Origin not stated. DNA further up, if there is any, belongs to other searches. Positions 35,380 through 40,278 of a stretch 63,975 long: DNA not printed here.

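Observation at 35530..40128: Rhs/YD-repeat protein with permuted domain order: half shell, Rhs core (DPSGL), ~530 aa unknown, then a second YD block that opens like a shell N-terminus and has no core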

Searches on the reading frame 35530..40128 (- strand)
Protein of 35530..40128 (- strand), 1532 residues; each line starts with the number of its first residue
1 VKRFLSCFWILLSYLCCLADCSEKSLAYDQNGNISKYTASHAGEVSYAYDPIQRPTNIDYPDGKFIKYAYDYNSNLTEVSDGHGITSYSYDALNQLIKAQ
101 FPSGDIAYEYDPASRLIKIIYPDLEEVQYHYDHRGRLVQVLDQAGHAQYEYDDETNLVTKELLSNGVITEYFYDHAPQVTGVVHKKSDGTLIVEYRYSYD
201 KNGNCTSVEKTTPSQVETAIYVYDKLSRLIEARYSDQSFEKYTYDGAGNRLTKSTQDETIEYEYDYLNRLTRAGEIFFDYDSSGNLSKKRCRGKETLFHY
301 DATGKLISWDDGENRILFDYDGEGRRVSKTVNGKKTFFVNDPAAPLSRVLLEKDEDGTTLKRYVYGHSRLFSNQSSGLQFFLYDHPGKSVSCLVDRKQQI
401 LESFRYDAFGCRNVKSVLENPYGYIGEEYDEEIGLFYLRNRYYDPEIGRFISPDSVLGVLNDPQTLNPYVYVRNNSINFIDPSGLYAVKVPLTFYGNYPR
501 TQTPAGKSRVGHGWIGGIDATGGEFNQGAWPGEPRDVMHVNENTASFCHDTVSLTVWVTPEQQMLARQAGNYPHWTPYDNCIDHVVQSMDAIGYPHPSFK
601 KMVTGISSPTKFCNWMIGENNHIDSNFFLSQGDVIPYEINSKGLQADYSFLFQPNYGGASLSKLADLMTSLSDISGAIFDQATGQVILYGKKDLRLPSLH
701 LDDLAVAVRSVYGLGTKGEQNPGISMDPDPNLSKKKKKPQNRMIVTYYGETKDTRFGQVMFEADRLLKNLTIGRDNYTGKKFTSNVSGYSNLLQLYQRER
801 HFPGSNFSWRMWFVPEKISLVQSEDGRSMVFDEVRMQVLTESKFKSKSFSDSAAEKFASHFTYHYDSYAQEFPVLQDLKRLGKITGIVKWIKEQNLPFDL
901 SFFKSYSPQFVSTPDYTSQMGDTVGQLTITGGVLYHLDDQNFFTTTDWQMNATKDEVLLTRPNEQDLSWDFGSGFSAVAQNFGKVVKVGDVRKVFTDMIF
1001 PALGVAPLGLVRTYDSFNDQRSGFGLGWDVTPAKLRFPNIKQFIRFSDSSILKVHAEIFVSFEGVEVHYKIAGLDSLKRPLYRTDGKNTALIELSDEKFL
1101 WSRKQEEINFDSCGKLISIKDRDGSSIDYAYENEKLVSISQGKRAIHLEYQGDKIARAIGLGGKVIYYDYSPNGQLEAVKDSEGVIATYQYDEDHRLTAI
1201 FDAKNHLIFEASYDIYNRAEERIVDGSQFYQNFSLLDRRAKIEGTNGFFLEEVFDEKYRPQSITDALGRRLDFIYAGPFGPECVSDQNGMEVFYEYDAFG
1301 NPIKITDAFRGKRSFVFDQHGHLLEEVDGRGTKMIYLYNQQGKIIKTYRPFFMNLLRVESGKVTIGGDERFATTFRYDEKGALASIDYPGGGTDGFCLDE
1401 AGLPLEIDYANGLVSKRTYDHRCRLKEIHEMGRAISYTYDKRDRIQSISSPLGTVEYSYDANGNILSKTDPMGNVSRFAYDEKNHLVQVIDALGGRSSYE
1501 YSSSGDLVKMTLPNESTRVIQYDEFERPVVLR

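Call 5: search_protein_families(library=pfam, proteins=[window:35530-40128:-], max_evalue=0.01)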
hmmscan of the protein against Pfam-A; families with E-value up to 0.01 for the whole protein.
window:35530-40128:- (1532 aa): 2 families
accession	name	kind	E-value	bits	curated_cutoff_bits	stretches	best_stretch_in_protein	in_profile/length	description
PF05593.20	RHS_repeat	-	2.6e-76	251.2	22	6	1459-1495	1-37/38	RHS Repeat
PF20148.4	DUF6531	-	0.00094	19.9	24.1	0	993-1030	13-48/74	Domain of unknown function (DUF6531)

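Call 6: search_protein_families(library=ncbifam, proteins=[window:35530-40128:-], max_evalue=0.01)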
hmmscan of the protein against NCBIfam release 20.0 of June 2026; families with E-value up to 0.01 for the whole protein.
window:35530-40128:- (1532 aa): 4 families
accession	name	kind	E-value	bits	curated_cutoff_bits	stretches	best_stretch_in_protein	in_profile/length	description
TIGR01643.1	YD_repeat_2x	repeat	2.4e-50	167.1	15.8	4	1439-1478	1-41/42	YD repeat-containing protein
NF041261.1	RHS_core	equivalog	6.7e-39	133.5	2000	8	380-485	1159-1261/1261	RHS element core protein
TIGR03696.1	Rhs_assc_core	domain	1.3e-23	83.3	32.5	1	406-485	1-76/76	RHS repeat-associated core domain-containing protein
NF002798.1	PRK02939.1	equivalog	0.0036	17.1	263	0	1420-1472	110-160/236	YnfC family lipoprotein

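Call 9: search_solved_structures(query=window:35530-40128:-, max_evalue=0.01)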
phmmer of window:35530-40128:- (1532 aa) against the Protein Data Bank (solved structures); distinct sequences matched with E-value up to 0.01: 25.
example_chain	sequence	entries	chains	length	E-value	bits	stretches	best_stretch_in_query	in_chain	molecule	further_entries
8h8a_A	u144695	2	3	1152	7.2e-41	142.8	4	48-276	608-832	Putative Rhs-family protein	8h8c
8h8b_A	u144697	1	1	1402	2.8e-40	140.8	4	48-258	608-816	Putative Rhs-family protein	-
8qja_A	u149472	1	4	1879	7.9e-39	136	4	1294-1529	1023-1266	Putative type VI secretion system YD repeat-containing Rhs element Vgr protein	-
7q97_A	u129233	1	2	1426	2.9e-38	134.2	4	82-487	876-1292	Rhs family protein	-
9pt5_A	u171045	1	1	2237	4.3e-33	117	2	189-488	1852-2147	Teneurin-like protein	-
9ifo_A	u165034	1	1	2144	3.4e-32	114.1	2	189-485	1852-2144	Teneurin-Like Protein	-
8uy4_A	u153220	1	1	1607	7.4e-30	106.3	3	1293-1524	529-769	Tse15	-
8uxt_A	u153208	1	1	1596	5.6e-29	103.4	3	1293-1524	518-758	Tse15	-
7pq5_L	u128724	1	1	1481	3.3e-28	100.8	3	46-163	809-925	Tre23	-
8cp6_B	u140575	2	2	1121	1.7e-24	88.5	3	9-228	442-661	Toxin protein Tse5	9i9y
8qjd_A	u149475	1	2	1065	2.9e-24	87.7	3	106-328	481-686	Salmonella bongori Rhs core domain (residues 360-1420)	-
8qjb_A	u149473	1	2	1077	2.9e-24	87.7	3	106-328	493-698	T6SS-associated Rhs core domain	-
8qjc_A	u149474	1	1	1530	3.9e-24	87.3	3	106-329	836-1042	T6SS-associated Rhs core and toxin domain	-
6l7i_G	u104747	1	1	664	2.9e-11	44.7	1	381-485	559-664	TccC2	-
6sup_A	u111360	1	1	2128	5e-10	40.6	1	380-486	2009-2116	TcdB2,TccC3,Cell division control protein 42 homolog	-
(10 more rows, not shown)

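Call 17: find_homologous_proteins(query=window:35530-40128:-, max_evalue=1e-60)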
Query window:35530-40128:- (1532 aa): 1931 proteins with E <= 1e-60 among 8000 candidates; the best 120 are listed.
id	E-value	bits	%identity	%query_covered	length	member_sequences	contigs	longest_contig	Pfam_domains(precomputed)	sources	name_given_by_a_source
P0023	0.0e+0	3578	100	100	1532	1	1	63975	PF05593.20,PF25023.2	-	-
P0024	0.0e+0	2914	81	100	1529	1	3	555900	PF05593.20,PF25023.2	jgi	jgi:RHS repeat-associated protein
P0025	0.0e+0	2232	63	100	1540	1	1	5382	PF05593.20,PF25023.2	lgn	-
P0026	0.0e+0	2218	63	100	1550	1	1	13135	PF05593.20,PF25023.2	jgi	jgi:RHS repeat-associated protein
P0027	0.0e+0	2189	63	100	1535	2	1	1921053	PF05593.20,PF25023.2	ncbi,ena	-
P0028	0.0e+0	2147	62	96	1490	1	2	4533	PF05593.20,PF25023.2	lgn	-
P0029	0.0e+0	2038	59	100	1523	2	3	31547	PF05593.20,PF25023.2,PF20148.5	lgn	-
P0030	0.0e+0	1855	61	86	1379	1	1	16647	PF05593.20,PF25023.2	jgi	jgi:RHS repeat-associated protein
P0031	0.0e+0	1700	61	80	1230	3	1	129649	PF05593.20,PF25023.2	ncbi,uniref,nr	ncbi:RHS repeat-associated core domain-containing protein [Candidatus Rhabdochlamydia sp. T3358]|uni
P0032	0.0e+0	1596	64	70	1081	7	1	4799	PF05593.20,PF25023.2,PF20148.5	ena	-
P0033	0.0e+0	1587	48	98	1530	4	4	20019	PF05593.20,PF25023.2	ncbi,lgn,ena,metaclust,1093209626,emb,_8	metaclust:\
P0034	0.0e+0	1572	49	98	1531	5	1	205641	PF05593.20,PF25023.2,PF20148.5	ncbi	ncbi:MAG: RHS repeat-associated core domain-containing protein [Simkaniaceae bacterium]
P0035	0.0e+0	1551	48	98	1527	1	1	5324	PF05593.20,PF25023.2,PF20148.5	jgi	-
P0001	0.0e+0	1532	78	54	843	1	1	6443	PF05593.20,PF25023.2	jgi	jgi:RHS repeat-associated protein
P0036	0.0e+0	1523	47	100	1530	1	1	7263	PF05593.20,PF25023.2,PF20148.5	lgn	-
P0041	0.0e+0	1416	45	100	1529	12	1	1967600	PF05593.20,PF25023.2,PF20148.5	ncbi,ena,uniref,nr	ncbi:RHS repeat-associated core domain-containing protein [Candidatus Neptunichlamydia sp. REUL1]|un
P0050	0.0e+0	1047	37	99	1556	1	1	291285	PF05593.20,PF25023.2,PF20148.5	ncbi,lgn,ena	-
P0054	0.0e+0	1024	38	97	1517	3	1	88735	PF05593.20,PF25023.2,PF20148.5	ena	-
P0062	2.3e-287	975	37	100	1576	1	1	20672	PF05593.20,PF25023.2,PF20148.5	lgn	-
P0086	3.3e-168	580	30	57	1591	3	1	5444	PF05593.20,PF25023.2,PF07661.20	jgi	jgi:RHS repeat-associated protein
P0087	2.2e-158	547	29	57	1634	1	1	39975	PF15283.13,PF05593.20,PF25023.2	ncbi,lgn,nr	ncbi:MAG: RHS repeat protein [Sedimentisphaerales bacterium]|nr:RHS repeat protein [Sedimentisphaera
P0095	3.0e-147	510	31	54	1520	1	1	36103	PF05593.20,PF25023.2,PF03527.21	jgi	-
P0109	2.8e-134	467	28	57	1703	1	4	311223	PF05593.20,PF07705.18,PF25023.2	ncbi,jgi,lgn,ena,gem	-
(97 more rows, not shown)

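Call 36: find_encoding_contigs(protein=P0041, flank=6000, max_places=1)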
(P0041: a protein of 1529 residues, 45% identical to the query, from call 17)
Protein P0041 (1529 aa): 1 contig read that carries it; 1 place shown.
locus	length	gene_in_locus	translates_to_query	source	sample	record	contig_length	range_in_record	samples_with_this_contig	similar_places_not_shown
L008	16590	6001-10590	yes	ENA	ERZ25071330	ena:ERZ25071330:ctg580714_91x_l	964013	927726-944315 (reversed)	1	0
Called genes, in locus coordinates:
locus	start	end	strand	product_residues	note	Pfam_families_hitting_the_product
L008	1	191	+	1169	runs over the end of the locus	PF13768:VWA_3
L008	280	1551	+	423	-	-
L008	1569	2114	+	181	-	PF03602:Cons_hypoth95, PF05175:MTS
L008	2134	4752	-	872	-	-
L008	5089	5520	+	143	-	-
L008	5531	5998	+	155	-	-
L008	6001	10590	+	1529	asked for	PF25023:TEN_YD-shell, PF05593:RHS_repeat (weak), PF25023:TEN_YD-shell, PF20148:DUF6531 (weak), PF25023:TEN_YD-shell (weak)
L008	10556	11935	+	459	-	-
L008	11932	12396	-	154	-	-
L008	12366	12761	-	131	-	-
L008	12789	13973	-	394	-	PF28597:T2SSF_N, PF00482:T2SSF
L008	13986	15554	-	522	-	PF05157:MshEN, PF00437:T2SSE, PF25199:nSTAND_NTPase5 (weak), PF13173:AAA_14 (faint), PF13401:AAA_22 (faint)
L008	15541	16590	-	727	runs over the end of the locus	PF03958:Secretin_N (weak), PF00263:Secretin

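Call 37: find_encoding_contigs(protein=P0050, flank=6000, max_places=1)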
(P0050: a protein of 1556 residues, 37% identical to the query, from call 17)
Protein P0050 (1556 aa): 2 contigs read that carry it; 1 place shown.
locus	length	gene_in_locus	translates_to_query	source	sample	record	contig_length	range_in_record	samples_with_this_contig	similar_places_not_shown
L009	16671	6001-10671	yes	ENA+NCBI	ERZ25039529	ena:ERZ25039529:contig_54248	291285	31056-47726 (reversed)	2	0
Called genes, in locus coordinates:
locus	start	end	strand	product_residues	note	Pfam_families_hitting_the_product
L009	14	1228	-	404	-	-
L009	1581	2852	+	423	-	PF04996:AstB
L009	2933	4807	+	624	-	PF01565:FAD_binding_4, PF02913:FAD-oxidase_C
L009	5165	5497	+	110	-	-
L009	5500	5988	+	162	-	-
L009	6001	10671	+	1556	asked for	PF25023:TEN_YD-shell, PF20148:DUF6531 (weak), PF25023:TEN_YD-shell (weak), PF05593:RHS_repeat (weak)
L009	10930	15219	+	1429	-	PF12951:PATR (faint)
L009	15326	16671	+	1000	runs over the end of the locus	PF12951:PATR (weak), PF03797:Autotransporter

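Call 54: find_encoding_contigs(protein=P0087, flank=5000, max_places=1)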
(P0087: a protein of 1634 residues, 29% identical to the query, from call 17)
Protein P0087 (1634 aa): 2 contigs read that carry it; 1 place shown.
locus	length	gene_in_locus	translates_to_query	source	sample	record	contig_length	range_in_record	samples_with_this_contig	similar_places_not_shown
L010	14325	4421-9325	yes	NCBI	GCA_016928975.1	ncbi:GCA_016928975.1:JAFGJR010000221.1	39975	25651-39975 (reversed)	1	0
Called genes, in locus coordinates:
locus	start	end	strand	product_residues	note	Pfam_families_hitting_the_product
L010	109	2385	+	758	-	PF13229:Beta_helix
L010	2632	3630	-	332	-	PF00890:FAD_binding_2 (faint), PF01266:DAO (weak), PF01946:Thi4 (weak), PF07992:Pyr_redox_2, PF13450:NAD_binding_8 (weak), PF01266:DAO (weak), PF13738:Pyr_redox_3, PF00070:Pyr_redox, +1 more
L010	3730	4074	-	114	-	PF00085:Thioredoxin, PF13098:Thioredoxin_2 (weak)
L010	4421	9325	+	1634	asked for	PF05593:RHS_repeat, PF25023:TEN_YD-shell (weak), PF05593:RHS_repeat, PF25023:TEN_YD-shell, PF05593:RHS_repeat, PF25023:TEN_YD-shell, PF05593:RHS_repeat, PF25023:TEN_YD-shell, +5 more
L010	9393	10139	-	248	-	PF00702:Hydrolase, PF13419:HAD_2, PF13242:Hydrolase_like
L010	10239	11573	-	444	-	PF00682:HMGL-like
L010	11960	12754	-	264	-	PF06283:ThuA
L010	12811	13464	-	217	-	PF06439:3keto-disac_hyd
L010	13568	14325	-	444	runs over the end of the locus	PF01408:GFO_IDH_MocA, PF19051:GFO_IDH_MocA_C2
